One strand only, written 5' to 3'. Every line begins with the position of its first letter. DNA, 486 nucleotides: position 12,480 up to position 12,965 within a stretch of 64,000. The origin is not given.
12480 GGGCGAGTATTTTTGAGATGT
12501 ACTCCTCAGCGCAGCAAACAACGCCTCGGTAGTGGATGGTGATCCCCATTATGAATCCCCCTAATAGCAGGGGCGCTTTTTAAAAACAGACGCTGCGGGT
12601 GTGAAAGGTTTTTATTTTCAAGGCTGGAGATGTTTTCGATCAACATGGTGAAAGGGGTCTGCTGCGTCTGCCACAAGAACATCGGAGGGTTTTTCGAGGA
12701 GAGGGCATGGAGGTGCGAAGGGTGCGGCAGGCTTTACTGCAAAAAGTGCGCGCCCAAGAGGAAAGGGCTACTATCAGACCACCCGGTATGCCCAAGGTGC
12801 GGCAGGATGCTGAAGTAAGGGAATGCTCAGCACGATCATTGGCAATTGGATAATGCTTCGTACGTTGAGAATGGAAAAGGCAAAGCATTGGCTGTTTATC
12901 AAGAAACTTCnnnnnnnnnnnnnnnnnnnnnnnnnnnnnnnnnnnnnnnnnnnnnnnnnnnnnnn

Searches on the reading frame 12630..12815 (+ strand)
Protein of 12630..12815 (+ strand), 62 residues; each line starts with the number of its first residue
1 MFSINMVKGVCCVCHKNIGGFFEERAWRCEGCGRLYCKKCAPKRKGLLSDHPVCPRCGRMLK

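Call 14: search_protein_families(library=pfam, max_evalue=1, proteins=[window:12630-12815:+])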
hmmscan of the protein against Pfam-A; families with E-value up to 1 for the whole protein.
window:12630-12815:+ (62 aa): 12 families
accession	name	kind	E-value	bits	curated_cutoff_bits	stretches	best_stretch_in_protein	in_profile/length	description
PF22586.1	ANCHR-like_BBOX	-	0.00073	20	27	1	10-42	1-26/39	ANCHR-like B-box zinc-binding domain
PF00130.28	C1_1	-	0.0079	16.4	26.5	1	9-43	12-45/53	Phorbol esters/diacylglycerol binding domain (C1 domain)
PF01363.27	FYVE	-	0.014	15.9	27.8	1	10-59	10-63/67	FYVE zinc finger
PF13901.12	RH_dom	-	0.014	15.7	28.1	1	10-60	157-204/206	Rubicon Homology Domain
PF22289.1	DmmA-like_C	-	0.023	15.1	27.4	1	34-61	1-28/44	Dimethylamine monooxygenase subunit DmmA-like, C-terminal domain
PF13639.12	zf-RING_2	-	0.063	14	27.3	1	11-57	3-43/44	Ring finger domain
PF02318.22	FYVE_2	-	0.21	12.2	27.2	1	6-57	52-100/118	FYVE-type zinc finger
PF24460.1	DUF7575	-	0.26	11.1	28.5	1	50-60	2-12/28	Domain of unknown function (DUF7575)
PF19474.4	DUF6011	-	0.38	10.8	26.6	1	51-62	8-19/37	Family of unknown function (DUF6011)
PF12760.12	Zn_ribbon_IS1595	-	0.43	11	25.4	1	50-60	17-27/46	Transposase zinc-ribbon domain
PF02591.20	Zn_ribbon_9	-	0.64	10.6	29.1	1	54-61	26-33/33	C4-type zinc ribbon domain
PF05191.20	ADK_lid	-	0.83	10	26.6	0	27-46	2-22/36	Adenylate kinase, active site lid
